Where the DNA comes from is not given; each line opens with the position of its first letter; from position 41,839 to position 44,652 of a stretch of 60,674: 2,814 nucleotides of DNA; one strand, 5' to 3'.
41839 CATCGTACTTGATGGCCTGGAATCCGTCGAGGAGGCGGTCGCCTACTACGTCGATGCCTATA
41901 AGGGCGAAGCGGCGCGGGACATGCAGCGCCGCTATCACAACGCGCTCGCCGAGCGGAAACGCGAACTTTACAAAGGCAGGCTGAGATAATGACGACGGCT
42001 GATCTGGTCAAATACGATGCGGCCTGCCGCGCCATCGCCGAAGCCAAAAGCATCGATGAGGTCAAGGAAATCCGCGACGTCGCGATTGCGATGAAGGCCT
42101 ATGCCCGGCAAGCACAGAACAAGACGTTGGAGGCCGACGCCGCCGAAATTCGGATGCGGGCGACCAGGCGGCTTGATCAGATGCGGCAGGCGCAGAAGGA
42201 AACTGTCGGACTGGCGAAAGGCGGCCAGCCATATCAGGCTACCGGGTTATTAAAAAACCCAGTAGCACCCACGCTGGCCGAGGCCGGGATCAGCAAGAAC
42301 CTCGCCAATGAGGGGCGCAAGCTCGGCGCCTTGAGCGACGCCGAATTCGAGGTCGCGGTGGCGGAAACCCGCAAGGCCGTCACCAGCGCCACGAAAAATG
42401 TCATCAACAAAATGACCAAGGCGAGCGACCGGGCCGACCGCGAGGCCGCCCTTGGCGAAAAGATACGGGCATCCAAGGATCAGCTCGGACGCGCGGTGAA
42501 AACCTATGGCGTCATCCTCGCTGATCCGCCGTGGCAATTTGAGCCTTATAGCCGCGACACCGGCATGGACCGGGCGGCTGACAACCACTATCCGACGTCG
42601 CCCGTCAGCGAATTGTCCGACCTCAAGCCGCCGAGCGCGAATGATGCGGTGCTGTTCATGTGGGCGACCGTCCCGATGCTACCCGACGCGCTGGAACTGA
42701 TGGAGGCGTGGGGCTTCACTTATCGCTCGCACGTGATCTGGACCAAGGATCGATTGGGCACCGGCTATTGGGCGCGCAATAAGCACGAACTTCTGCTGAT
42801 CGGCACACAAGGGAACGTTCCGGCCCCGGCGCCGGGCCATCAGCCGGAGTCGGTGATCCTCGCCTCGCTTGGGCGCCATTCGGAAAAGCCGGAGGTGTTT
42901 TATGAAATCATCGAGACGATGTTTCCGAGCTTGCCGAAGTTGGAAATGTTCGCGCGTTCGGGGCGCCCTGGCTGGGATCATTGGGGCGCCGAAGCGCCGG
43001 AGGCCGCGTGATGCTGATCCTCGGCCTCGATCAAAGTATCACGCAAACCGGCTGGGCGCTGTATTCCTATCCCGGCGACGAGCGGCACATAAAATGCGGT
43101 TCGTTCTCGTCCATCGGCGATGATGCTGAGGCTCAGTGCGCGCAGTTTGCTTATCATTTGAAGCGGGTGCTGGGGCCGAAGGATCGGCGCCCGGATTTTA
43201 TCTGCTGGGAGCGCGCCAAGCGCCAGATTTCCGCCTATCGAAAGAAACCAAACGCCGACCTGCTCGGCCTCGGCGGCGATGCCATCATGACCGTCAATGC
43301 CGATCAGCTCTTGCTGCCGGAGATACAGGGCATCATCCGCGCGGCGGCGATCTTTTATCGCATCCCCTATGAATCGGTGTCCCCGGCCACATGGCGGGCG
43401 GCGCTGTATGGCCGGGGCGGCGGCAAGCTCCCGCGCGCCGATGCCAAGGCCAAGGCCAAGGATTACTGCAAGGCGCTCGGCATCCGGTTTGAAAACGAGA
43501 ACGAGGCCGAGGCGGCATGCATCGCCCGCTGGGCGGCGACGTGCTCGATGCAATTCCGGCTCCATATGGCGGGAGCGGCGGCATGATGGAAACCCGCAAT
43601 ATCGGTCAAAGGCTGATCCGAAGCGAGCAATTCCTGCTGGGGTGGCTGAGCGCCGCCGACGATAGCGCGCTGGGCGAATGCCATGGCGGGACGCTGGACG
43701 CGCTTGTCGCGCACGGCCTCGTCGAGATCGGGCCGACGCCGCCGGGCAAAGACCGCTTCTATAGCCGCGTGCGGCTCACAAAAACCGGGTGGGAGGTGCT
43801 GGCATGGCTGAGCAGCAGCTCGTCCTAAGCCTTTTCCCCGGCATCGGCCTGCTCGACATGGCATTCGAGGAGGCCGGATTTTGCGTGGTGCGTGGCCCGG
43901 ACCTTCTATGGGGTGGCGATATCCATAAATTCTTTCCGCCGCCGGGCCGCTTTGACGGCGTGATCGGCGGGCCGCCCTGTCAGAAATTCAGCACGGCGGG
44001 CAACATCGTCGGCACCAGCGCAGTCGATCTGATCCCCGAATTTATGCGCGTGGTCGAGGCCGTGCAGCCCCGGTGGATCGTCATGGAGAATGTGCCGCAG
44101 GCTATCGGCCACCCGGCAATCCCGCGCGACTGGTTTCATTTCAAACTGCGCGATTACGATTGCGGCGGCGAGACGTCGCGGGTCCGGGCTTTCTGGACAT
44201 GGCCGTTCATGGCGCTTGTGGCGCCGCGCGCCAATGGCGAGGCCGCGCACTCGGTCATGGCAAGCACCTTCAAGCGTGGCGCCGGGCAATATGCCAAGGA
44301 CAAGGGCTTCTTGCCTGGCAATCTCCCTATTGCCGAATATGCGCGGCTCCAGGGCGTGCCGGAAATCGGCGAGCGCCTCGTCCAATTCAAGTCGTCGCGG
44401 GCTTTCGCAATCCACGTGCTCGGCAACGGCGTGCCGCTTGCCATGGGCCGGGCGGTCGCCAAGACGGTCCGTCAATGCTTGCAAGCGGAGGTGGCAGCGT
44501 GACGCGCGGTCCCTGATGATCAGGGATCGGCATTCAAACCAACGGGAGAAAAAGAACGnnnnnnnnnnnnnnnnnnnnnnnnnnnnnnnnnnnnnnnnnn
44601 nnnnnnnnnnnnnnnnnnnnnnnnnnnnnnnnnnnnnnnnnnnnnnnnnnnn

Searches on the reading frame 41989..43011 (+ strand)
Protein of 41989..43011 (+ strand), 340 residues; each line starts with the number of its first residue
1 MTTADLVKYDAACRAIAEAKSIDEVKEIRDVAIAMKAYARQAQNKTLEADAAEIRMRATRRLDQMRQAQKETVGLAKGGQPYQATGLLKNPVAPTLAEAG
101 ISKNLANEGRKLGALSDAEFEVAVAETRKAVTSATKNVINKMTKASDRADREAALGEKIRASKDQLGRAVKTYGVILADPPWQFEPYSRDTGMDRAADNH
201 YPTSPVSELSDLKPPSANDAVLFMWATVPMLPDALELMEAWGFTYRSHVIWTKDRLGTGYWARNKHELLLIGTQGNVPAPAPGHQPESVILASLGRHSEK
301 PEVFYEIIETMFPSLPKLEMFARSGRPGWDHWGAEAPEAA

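Call 65: search_protein_families(library=phrogs, proteins=[window:41989-43011:+], max_evalue=0.00001)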
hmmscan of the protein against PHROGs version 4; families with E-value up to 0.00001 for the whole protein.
window:41989-43011:+ (340 aa): 4 families
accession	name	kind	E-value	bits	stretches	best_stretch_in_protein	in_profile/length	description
phrog_21315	-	unknown function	5e-75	254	1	111-338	175-409/415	-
phrog_359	-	other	6.3e-57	194.5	1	119-338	67-296/329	DNA methyltransferase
phrog_10837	-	unknown function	2.5e-19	70.6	1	224-338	1-124/139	-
phrog_15877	-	other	3.7e-06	28.2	1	171-247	3-79/152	DNA methyltransferase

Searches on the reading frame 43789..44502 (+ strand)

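Call 65: search_protein_families(library=phrogs, proteins=[window:43789-44502:+], max_evalue=0.00001)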
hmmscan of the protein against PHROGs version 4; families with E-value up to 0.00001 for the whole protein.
window:43789-44502:+ (237 aa): 2 families
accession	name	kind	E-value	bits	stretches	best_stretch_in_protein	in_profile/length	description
phrog_116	-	other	3e-25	89.7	1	12-108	210-328/779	DNA methyltransferase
phrog_363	-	other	5.4e-20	72.8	1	9-109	53-172/327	DNA methyltransferase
